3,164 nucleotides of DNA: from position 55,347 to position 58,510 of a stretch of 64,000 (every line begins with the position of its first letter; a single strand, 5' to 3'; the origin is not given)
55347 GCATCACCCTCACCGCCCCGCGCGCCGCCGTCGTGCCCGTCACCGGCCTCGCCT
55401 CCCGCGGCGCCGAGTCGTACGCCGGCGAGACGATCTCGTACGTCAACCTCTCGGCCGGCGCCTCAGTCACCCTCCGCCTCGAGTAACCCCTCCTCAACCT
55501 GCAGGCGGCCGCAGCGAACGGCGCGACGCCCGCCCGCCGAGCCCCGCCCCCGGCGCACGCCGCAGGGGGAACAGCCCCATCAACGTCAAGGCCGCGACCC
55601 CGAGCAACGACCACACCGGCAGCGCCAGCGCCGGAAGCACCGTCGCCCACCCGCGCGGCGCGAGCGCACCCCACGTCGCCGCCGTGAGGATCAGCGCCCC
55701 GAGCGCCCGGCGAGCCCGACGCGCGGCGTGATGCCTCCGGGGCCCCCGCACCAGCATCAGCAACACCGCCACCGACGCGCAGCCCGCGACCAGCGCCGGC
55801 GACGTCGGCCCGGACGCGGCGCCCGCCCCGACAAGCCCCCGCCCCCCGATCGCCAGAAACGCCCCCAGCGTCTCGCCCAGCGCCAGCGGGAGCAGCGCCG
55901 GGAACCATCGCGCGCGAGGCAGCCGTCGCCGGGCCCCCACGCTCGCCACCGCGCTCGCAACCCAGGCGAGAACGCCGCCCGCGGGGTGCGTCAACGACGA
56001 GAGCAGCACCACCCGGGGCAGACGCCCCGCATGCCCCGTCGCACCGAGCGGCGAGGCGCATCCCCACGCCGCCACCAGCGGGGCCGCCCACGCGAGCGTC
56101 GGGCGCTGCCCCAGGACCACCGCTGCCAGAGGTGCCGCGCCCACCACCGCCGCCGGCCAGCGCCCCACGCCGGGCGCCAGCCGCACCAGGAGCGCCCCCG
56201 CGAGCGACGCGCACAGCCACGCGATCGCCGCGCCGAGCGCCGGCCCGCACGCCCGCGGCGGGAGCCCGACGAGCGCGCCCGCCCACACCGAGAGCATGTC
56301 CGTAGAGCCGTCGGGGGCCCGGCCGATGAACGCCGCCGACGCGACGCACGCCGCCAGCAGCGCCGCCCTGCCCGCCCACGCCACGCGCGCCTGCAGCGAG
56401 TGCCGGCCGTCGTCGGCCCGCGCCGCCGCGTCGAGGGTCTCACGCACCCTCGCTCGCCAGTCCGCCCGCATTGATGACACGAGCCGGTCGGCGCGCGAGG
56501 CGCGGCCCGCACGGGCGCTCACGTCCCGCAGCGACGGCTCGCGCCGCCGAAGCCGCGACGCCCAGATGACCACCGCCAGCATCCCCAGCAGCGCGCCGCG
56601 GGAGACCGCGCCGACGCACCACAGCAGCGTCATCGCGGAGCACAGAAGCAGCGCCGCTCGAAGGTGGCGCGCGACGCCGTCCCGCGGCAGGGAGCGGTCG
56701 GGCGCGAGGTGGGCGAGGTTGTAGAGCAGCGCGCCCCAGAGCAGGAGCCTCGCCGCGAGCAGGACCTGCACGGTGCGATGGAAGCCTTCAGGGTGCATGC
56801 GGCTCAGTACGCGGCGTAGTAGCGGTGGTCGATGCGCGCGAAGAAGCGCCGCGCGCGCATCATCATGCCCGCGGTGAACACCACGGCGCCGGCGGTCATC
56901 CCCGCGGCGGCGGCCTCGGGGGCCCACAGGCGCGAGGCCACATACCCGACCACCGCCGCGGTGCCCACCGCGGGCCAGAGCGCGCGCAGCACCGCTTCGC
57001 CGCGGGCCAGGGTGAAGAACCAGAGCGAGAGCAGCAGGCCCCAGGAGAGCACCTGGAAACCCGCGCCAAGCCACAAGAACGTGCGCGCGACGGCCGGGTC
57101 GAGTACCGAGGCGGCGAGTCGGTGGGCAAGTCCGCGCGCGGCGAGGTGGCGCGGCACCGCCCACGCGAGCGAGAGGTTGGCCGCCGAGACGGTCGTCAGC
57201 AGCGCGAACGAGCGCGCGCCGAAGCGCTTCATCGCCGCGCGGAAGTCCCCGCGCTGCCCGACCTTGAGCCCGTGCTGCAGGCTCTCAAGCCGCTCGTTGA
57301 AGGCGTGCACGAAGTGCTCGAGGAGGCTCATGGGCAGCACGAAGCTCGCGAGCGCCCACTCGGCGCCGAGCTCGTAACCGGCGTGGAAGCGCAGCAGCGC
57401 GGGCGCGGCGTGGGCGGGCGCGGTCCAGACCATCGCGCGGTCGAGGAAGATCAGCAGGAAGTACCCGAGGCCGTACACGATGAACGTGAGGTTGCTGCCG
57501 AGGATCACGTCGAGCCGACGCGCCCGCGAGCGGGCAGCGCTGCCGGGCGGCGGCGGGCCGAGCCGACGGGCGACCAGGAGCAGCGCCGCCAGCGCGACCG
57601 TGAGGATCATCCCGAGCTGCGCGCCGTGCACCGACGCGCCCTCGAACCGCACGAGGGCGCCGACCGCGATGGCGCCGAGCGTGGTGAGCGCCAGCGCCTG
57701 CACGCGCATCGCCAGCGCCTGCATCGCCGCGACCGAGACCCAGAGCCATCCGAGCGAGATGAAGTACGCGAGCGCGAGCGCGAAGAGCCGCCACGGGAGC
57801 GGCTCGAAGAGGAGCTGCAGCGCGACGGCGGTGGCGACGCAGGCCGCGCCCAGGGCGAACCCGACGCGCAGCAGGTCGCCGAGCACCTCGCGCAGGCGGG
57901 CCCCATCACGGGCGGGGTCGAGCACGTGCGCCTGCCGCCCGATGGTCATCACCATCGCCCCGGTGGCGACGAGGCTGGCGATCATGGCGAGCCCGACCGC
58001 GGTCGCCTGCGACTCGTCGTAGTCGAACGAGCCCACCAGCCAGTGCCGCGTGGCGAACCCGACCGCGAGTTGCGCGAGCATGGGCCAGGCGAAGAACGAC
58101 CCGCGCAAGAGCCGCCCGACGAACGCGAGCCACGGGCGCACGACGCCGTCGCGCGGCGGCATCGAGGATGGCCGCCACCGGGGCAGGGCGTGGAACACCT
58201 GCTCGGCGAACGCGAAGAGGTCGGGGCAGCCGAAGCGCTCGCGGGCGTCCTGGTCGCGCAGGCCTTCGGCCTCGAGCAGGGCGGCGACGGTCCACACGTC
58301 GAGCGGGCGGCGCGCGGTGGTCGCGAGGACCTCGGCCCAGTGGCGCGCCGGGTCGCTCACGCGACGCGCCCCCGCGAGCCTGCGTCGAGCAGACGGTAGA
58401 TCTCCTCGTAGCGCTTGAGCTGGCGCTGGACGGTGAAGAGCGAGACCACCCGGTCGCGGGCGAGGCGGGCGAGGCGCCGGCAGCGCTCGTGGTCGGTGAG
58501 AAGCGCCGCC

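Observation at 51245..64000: Hybrid Pel / galactosaminogalactan-type exopolysaccharide system in a myxobacterium-like diderm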

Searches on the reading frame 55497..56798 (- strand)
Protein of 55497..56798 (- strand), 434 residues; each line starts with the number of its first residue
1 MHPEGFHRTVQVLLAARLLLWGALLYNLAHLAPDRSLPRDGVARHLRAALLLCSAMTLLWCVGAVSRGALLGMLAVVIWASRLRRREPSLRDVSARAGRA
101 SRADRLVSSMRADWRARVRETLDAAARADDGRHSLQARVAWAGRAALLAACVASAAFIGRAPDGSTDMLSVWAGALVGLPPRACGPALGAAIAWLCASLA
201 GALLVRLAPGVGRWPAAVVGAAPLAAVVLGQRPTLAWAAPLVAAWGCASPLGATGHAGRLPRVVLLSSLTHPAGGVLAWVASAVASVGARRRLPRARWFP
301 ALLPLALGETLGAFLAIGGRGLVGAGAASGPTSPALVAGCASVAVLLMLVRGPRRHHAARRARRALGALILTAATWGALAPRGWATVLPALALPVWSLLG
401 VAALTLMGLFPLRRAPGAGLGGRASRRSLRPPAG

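Call 6: search_protein_families(library=pfam, max_evalue=0.01, proteins=[window:55497-56798:-])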
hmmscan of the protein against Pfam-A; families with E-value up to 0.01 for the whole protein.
seq(434 aa): 0 families

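Call 7: search_protein_families(library=ncbifam, max_evalue=0.1, proteins=[window:55497-56798:-])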
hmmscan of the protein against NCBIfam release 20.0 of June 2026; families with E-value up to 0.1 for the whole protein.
seq(434 aa): 0 families

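Call 8: search_protein_families(library=pfam, max_evalue=10, proteins=[window:55497-56798:-])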
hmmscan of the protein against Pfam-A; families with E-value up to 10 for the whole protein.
seq(434 aa): 0 families

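Call 62: predict_structure(protein=window:55497-56798:-)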
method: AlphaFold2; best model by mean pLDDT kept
length: 434 residues; sequences in the alignment: 1
mean_pLDDT: 48.3   pTM: 0.27
mean pLDDT of the five models: 48.3, 47.4, 43.0, 42.6, 41.5
residues with pLDDT >= 90: 0; 70-90: 13; 50-70: 164; < 50: 257
segments of 3 or more residues with pLDDT < 50: 1-3, 61-68, 86-98, 144-146, 151-172, 175-181, 204-206, 208-296, 298-304, 308-311, 317-337, 350-357, 379-392, 410-432
pLDDT, mean of each block of 10 residues (from residue 1): 50 66 64 55 67 57 43 59 47 43 54 69 60 50 51 42 39 48 52 52 46 38 40 38 37 33 33 41 46 41 47 45 38 45 49 46 60 52 44 52 54 39 42 51
secondary structure, 60 per line:
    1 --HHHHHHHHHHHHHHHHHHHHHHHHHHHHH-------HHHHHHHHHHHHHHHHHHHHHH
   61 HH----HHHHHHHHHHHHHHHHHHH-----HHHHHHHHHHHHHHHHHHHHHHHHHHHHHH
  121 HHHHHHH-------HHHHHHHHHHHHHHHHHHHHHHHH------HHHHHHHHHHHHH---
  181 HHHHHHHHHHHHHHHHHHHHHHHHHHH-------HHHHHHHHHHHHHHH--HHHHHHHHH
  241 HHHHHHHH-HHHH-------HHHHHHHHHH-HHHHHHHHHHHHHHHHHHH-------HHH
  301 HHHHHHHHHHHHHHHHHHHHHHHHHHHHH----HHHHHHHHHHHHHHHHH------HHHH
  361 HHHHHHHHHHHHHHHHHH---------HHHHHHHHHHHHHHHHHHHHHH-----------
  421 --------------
elements in order: H3-31 H39-62 H67-85 H91-127 H135-158 H165-177 H181-207 H215-229 H232-248 H250-253 H261-270 H272-290 H298-329 H334-350 H357-378 H388-409

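Call 80: search_solved_structures(query=A4, max_evalue=1)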
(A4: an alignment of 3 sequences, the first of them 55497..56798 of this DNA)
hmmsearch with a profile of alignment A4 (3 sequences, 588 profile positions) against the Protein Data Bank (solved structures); distinct sequences matched with E-value up to 1: 0.

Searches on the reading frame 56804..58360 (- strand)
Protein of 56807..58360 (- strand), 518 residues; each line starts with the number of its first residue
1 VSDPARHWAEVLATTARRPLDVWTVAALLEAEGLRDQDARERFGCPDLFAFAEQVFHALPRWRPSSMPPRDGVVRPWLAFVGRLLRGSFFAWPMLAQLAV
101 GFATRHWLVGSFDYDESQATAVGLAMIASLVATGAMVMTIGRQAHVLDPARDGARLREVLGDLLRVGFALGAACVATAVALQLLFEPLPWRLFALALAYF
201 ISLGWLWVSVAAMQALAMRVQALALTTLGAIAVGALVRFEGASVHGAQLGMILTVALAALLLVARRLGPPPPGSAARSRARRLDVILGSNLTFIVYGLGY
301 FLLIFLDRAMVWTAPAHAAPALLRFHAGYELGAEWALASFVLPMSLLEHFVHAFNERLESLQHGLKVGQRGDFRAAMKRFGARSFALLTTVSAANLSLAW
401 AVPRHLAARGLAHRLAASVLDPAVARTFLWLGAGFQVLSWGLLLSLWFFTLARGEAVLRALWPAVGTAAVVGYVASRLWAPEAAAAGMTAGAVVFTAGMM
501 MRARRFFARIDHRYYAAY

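Call 6: search_protein_families(library=pfam, max_evalue=0.01, proteins=[window:56807-58360:-])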
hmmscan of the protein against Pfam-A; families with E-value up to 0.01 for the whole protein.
seq(518 aa): 0 families

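Call 7: search_protein_families(library=ncbifam, max_evalue=0.1, proteins=[window:56807-58360:-])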
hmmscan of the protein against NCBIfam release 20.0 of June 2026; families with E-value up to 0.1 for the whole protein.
seq(518 aa): 0 families

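Call 8: search_protein_families(library=pfam, max_evalue=10, proteins=[window:56807-58360:-])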
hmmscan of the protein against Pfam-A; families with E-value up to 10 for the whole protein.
seq(518 aa): 1 family
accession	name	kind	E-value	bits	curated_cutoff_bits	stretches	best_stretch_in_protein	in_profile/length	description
PF20988.2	SidF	-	3.9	5.8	27.1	1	159-230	679-739/839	Phosphoinositide phosphatase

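Call 18: find_homologous_proteins(query=window:56804-58357:-, max_evalue=0.001)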
Query window:56804-58357:- (517 aa): 4 proteins with E <= 0.001 among 8000 candidates.
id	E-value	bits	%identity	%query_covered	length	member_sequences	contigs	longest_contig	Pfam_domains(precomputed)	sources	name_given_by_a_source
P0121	0.0e+0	1112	100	100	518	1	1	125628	-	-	-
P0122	1.7e-256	870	79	100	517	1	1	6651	PF16933.11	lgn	-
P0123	5.4e-74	268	39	100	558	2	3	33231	-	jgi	jgi:hypothetical protein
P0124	3.3e-37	147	31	100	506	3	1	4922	-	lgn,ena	-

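Call 20: search_solved_structures(query=P0121, max_evalue=10)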
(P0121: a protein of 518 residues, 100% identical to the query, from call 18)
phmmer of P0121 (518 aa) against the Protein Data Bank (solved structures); distinct sequences matched with E-value up to 10: 0.

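Call 25: find_encoding_contigs(protein=P0123, flank=10000, max_places=3)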
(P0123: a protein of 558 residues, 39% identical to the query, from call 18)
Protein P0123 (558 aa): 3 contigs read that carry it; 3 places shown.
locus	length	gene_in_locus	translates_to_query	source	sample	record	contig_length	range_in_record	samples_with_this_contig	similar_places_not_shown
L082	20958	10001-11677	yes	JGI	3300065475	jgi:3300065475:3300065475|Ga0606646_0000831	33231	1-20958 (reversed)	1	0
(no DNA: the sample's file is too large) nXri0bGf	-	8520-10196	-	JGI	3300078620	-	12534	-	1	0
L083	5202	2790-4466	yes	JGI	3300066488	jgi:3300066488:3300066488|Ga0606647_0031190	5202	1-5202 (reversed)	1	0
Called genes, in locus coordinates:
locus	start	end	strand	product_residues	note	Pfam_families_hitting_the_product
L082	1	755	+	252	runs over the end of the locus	PF13476:AAA_23 (weak), PF00005:ABC_tran, PF13304:AAA_21 (faint), PF12399:BCA_ABC_TP_C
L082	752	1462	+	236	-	PF13476:AAA_23 (weak), PF00005:ABC_tran, PF13304:AAA_21 (weak)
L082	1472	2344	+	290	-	PF02653:BPD_transp_2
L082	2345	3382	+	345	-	PF02653:BPD_transp_2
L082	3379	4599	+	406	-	PF13458:Peripla_BP_6, PF13433:Peripla_BP_5, PF01094:ANF_receptor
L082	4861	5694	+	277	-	PF03537:Glyco_hydro_114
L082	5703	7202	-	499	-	-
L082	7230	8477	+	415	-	PF11997:DUF3492, PF00534:Glycos_transf_1 (faint), PF13692:Glyco_trans_1_4 (faint)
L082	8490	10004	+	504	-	PF11997:DUF3492, PF13439:Glyco_transf_4, PF20706:GT4-conflict, PF00534:Glycos_transf_1, PF13692:Glyco_trans_1_4, PF13524:Glyco_trans_1_2 (weak)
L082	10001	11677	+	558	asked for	-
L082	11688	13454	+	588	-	-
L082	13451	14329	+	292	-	PF03537:Glyco_hydro_114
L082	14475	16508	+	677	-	-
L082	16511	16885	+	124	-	-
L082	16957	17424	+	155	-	PF11697:DUF3293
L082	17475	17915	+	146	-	-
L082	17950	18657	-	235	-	PF00072:Response_reg, PF00486:Trans_reg_C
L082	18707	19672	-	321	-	PF00512:HisKA, PF02518:HATPase_c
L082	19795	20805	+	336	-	-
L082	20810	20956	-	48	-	?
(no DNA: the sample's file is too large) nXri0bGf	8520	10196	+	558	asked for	-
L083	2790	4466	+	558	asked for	-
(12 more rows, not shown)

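Call 27: search_protein_representatives(protein=P0121)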
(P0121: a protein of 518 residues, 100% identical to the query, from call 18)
Query: 518 residues. Proteins with E-value up to 0.001 (for the whole library): 328; up to 1e-10: 195; up to 1e-30: 65. The best 150 are listed.
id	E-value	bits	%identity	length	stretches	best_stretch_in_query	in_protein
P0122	1.2e-257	872.1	80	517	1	1-518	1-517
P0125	1.9e-81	290.8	40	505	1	19-518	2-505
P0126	2.1e-79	284.1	42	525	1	2-518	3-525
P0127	1.2e-77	278.4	39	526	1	2-518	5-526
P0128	4.4e-76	273.1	41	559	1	3-517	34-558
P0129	2.3e-75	270.8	38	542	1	6-518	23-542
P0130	3.8e-75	270.0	41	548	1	5-518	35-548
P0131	2.3e-69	251.0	35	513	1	20-518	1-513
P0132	1.0e-65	239.0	37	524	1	7-518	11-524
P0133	1.6e-62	228.4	39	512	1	5-518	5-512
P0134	4.0e-55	204.0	30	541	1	12-518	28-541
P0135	9.7e-49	182.9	33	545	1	17-518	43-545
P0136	3.4e-48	181.2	30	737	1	16-518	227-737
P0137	4.0e-46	174.3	33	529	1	4-518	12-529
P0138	5.7e-45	170.5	28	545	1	18-518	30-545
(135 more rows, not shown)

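Call 29: search_protein_families(library=pfam, alignment_id=A2, max_evalue=0.01)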
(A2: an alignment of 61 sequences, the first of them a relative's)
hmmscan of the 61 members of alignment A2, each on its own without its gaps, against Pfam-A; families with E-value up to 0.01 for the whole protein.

A. member 1, P0121 (518 aa): 0 families

B. families by the number of members that match (of 61 scanned): 3 families
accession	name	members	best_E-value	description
PF16933.10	PelG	19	1.4e-11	Putative exopolysaccharide Exporter (EPS-E)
PF10745.14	DUF2530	1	0.0044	Protein of unknown function (DUF2530)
PF13763.11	DUF4167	1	0.0099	Domain of unknown function (DUF4167)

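Call 43: search_protein_families(library=pfam, max_evalue=1, proteins=[L082:11688-13451:+, L082:14475-16505:+])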
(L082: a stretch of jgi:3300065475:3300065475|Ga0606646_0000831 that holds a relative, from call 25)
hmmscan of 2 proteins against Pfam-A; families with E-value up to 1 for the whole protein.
L082:11688-13451:+ (588 aa): 0 families

L082:14475-16505:+ (677 aa): 4 families
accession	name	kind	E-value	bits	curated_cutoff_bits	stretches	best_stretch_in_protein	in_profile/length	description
PF25115.1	Agd3_CE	-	4.4e-41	141.5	27.6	2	397-618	126-361/366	Agd3 deacetylase domain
PF25116.1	CBM87_Agd3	-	2.4e-18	67.1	27.6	1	105-311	4-214/214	Agd3 CBM87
PF12062.14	HSNSD-CE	-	0.0002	21.6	25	1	346-457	16-126/205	Heparan sulfate-N-deacetylase, deacetylase domain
PF01522.26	Polysacc_deac_1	-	0.2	12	23.1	1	402-439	56-93/124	Polysaccharide deacetylase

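Call 59: search_solved_structures(query=A2, max_evalue=1, show_alignments=1)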
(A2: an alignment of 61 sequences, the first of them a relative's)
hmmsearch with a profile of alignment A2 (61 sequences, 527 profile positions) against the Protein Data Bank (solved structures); distinct sequences matched with E-value up to 1: 5.
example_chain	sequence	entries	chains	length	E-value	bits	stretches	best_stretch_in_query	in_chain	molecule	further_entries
5cwp_A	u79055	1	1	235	0.0033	19.1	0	38-89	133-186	Designed helical repeat protein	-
8f6r_A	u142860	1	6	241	0.0036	19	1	37-98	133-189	De novo designed oligomeric protein C6-79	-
6n4n_C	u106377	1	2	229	0.0053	18.4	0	41-98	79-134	Rosetta-designed danoprevir/NS3a complex reader 2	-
6xss_A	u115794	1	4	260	0.021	16.4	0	38-87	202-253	C4_nat_HFuse-7900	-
7unj_A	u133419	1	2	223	0.55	11.7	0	41-76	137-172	SP1-ZnPPaM designed chlorophyll dimer protein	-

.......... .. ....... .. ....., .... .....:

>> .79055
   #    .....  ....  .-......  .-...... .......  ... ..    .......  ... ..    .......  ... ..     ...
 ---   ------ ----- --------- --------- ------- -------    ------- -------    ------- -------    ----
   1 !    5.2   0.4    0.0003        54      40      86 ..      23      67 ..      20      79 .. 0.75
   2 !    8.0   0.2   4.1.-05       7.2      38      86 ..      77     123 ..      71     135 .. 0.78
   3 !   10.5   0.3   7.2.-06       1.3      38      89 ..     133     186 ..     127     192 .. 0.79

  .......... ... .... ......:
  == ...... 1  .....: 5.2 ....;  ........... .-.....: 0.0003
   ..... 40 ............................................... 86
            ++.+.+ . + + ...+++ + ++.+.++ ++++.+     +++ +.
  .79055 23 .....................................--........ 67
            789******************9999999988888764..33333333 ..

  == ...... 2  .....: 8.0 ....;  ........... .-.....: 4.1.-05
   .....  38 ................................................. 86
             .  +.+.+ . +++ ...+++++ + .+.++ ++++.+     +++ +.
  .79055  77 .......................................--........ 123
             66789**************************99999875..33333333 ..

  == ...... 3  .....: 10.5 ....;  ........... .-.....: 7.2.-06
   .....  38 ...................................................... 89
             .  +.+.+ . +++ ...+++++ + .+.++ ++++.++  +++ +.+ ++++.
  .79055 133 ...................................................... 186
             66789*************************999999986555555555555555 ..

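Call 86: find_related_loci(query=A8, collection=metagenome_contigs, flank=10000)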
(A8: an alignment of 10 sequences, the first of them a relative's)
Query A8 (518 aa) in metagenome_contigs; peptide patterns used: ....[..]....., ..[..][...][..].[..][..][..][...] (x = any residue, [..] = any of these).
238 stretches matched a pattern; 3 encode a relative of the query (tblastn E <= 1e-3); 3 distinct loci.
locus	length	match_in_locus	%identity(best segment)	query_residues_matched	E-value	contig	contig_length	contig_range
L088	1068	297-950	38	8-224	5e-36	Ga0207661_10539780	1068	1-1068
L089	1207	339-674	39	1-109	2e-16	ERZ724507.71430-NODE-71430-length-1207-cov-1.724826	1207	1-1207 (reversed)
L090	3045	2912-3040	51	1-43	1e-9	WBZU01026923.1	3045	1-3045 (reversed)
